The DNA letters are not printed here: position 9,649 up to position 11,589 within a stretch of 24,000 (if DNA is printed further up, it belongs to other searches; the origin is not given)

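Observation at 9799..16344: Kinase-less operon of PTS, phospho-lactonase, dehydratases and aldolase: candidate PTS-dependent aldonolactone or sugar-acid pathway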

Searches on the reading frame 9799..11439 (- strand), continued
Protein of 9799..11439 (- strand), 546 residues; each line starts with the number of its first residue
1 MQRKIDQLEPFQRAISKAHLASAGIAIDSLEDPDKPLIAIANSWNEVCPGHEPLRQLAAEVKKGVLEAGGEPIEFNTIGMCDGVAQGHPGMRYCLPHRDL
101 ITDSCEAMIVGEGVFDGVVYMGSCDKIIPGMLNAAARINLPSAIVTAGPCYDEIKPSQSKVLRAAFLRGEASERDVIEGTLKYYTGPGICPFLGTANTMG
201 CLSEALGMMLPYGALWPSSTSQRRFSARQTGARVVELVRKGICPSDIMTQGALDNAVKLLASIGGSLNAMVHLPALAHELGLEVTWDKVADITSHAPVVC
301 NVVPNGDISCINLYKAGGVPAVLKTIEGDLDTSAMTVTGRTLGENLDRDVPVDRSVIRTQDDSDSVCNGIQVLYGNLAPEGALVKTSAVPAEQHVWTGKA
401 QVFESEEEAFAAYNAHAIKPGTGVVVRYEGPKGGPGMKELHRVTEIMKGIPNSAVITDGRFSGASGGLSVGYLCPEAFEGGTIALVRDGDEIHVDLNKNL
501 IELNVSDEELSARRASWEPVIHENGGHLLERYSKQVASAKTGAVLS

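Call 64: find_encoding_contigs(protein=P0332, flank=10000, max_places=2)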
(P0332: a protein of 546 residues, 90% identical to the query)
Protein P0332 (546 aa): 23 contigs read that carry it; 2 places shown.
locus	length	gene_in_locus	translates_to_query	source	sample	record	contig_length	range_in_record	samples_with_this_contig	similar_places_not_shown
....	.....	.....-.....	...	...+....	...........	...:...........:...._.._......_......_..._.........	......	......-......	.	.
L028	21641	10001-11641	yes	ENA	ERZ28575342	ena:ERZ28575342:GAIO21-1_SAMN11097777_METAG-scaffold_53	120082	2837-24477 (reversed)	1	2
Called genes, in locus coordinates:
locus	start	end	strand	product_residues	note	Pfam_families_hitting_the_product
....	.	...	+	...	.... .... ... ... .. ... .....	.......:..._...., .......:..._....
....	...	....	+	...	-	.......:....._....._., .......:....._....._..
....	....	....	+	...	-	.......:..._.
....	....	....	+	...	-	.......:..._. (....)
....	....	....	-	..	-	-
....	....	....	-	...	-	-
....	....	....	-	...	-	-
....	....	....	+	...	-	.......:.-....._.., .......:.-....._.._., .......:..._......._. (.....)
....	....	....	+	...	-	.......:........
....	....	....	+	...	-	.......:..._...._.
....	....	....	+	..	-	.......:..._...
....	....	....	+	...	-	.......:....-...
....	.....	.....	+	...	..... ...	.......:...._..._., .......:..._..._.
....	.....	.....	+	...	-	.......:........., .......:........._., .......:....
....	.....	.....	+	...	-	-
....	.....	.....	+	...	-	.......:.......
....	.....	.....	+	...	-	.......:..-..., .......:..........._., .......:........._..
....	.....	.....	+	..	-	-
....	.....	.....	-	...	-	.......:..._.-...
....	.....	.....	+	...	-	-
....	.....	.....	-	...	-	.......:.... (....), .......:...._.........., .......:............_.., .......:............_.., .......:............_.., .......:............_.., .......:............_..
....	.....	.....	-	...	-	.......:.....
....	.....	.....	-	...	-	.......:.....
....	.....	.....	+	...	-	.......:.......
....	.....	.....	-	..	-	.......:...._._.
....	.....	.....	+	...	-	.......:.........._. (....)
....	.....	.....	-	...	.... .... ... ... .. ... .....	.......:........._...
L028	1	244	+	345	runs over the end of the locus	PF03446:NAD_binding_2, PF03807:F420_oxidored, PF14833:NAD_binding_11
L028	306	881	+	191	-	-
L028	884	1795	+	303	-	-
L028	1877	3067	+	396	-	PF04463:2-thiour_desulf, PF01048:PNP_UDP_1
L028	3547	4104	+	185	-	-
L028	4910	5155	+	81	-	PF01797:Y1_Tnp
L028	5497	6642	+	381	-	PF00389:2-Hacid_dh, PF02826:2-Hacid_dh_C, PF03446:NAD_binding_2 (faint)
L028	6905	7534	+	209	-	PF01081:Aldolase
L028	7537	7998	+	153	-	PF00359:PTS_EIIA_2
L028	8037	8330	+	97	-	PF02302:PTS_IIB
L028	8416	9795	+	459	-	PF03611:EIIC-GAT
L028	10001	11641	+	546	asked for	PF00920:ILVD_EDD_N, PF24877:ILV_EDD_C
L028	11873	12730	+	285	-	PF00702:Hydrolase, PF08282:Hydrolase_3, PF05116:S6PP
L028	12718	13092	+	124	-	-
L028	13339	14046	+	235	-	PF06912:DUF1275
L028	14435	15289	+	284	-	PF20434:BD-FAE, PF07859:Abhydrolase_3, PF00326:Peptidase_S9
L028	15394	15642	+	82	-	-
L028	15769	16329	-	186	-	PF01885:PTS_2-RNA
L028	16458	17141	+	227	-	-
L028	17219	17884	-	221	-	PF02353:CMAS (weak), PF01209:Ubie_methyltran, PF13489:Methyltransf_23, PF13847:Methyltransf_31, PF08241:Methyltransf_11, PF08242:Methyltransf_12, PF13649:Methyltransf_25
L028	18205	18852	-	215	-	PF01566:Nramp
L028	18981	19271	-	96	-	PF01566:Nramp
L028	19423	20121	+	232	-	PF12672:DUF3793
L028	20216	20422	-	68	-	PF02416:TatA_B_E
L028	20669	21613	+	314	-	PF07969:Amidohydro_3 (weak)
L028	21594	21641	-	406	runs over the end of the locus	PF01546:Peptidase_M20, PF07687:M20_dimer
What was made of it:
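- Tried and rejected: One of them (P0332) nevertheless revealed the type-C cassette (call 64).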
